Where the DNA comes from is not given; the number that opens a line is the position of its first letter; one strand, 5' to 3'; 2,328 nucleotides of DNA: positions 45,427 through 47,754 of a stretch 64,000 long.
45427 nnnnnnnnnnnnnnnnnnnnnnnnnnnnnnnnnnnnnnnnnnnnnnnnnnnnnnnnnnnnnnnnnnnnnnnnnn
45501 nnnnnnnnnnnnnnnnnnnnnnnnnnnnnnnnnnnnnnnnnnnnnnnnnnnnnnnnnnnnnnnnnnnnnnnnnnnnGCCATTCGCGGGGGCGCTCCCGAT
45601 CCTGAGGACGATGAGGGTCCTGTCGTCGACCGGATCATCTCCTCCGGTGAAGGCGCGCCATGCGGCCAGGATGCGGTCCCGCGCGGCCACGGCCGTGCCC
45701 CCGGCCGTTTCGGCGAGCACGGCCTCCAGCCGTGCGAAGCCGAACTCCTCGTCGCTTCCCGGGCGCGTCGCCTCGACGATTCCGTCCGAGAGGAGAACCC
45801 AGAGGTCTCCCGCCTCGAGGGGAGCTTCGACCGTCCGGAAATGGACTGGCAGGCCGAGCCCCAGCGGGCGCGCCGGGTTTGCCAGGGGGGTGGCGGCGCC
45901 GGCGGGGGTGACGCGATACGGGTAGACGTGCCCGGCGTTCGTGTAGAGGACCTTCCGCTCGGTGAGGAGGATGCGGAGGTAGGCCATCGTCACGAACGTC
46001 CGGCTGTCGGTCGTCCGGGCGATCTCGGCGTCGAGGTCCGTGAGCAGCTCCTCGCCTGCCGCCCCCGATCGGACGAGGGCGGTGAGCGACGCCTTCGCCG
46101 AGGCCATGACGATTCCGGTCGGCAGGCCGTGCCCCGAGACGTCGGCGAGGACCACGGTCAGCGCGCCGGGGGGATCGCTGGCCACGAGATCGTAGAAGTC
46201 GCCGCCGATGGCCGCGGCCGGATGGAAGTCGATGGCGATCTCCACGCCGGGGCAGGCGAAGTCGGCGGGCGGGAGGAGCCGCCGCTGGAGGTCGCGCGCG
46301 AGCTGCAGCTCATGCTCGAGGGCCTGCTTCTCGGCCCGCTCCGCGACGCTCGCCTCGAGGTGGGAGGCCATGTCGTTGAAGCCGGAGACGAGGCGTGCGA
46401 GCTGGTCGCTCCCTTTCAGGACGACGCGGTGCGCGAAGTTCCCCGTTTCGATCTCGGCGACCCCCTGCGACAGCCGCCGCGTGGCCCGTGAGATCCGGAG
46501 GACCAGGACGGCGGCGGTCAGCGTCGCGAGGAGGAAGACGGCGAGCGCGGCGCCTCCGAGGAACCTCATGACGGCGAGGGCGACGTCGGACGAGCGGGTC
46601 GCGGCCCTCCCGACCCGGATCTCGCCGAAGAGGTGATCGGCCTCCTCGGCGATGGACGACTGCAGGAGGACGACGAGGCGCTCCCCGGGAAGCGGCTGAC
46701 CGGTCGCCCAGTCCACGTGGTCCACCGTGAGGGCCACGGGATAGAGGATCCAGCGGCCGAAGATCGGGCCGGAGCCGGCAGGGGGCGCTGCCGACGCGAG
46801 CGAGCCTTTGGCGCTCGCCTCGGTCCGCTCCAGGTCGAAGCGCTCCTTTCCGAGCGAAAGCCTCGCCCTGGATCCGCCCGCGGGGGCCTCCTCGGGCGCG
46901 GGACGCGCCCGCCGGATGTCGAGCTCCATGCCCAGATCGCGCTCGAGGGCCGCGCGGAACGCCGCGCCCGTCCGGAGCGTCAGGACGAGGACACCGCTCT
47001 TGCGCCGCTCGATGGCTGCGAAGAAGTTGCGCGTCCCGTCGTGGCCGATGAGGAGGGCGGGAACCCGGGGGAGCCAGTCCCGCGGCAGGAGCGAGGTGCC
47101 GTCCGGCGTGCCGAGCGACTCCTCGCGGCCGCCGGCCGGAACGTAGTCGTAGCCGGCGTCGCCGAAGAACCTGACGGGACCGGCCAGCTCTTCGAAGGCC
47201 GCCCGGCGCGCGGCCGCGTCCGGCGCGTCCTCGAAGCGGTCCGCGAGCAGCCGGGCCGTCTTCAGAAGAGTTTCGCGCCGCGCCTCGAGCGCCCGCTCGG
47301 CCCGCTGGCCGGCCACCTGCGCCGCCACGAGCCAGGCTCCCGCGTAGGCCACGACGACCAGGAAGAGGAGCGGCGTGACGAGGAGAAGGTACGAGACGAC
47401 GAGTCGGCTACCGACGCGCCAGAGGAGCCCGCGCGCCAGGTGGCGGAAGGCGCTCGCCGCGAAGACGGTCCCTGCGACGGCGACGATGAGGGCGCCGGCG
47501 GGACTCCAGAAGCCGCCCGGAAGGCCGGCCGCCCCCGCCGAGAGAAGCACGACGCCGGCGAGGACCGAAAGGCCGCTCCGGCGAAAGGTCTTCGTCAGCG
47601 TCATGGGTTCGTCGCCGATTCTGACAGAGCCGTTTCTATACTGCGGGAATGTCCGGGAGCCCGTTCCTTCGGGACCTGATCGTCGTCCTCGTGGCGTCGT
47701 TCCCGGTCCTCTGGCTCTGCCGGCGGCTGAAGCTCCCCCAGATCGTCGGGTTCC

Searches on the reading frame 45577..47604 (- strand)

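Call 80: search_protein_families(library=pfam, proteins=[window:45577-47604:-], max_evalue=0.00001)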
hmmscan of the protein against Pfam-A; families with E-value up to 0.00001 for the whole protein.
window:45577-47604:- (676 aa): 2 families
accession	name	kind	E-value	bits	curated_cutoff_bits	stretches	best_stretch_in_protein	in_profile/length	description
PF07228.17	SpoIIE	-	1.2e-38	133.5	25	1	479-669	2-191/192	Stage II sporulation protein E (SpoIIE)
PF00672.30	HAMP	-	7.6e-08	33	25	1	367-417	2-52/53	HAMP domain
